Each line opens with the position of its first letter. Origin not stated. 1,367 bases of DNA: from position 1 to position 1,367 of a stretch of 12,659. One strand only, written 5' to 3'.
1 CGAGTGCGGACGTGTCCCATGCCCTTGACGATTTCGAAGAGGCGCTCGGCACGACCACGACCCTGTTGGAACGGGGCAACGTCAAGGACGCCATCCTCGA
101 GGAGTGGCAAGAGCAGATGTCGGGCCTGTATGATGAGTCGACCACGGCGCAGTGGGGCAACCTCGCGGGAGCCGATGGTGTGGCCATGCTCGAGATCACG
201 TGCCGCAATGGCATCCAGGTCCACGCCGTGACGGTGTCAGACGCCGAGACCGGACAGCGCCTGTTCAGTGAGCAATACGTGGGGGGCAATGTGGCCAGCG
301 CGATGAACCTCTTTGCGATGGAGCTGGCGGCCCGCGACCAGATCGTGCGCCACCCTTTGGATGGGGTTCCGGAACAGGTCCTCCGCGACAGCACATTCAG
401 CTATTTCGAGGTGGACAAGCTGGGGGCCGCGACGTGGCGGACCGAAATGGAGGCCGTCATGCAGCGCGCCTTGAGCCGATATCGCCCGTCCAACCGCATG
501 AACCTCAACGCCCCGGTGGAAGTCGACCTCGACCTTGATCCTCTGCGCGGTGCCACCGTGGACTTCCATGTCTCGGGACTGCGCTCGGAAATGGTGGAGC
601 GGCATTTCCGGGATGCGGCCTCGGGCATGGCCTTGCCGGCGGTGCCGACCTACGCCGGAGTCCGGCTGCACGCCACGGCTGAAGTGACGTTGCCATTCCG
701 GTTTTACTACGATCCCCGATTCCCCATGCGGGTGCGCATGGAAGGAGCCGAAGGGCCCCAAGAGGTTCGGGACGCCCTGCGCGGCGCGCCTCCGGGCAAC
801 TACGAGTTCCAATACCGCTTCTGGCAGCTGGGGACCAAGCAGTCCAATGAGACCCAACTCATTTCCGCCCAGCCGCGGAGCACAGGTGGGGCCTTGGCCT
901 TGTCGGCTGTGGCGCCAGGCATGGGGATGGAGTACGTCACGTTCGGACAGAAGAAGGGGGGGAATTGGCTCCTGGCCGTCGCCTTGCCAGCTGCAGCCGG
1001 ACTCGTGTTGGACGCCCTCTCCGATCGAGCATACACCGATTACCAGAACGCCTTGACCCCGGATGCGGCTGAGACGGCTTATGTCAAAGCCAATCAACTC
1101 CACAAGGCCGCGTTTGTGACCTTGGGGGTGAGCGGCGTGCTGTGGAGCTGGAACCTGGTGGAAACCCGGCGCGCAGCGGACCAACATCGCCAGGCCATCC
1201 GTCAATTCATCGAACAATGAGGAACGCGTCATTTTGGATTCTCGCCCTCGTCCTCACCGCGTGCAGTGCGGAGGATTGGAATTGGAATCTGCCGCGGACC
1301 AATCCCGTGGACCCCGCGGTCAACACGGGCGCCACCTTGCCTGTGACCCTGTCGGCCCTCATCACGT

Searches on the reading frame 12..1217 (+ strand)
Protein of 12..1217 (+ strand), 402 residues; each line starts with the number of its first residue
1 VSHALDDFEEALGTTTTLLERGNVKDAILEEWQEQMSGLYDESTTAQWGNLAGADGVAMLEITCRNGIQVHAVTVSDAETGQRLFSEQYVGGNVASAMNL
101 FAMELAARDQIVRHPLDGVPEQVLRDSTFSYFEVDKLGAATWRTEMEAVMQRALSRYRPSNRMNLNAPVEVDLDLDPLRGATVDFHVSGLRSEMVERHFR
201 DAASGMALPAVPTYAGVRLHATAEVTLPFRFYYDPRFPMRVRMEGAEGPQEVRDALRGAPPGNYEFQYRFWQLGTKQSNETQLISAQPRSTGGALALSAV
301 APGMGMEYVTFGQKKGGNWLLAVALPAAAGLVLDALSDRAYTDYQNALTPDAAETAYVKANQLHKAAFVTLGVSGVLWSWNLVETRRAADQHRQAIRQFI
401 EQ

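Call 41: search_protein_families(library=pfam, proteins=[window:12-1217:+], max_evalue=0.01)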
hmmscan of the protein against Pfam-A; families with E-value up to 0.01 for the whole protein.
window:12-1217:+ (402 aa): 1 family
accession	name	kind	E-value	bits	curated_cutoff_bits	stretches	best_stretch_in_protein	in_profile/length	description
PF11659.14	DUF3261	-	0.0055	17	22.3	0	78-148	34-91/137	Protein of unknown function (DUF3261)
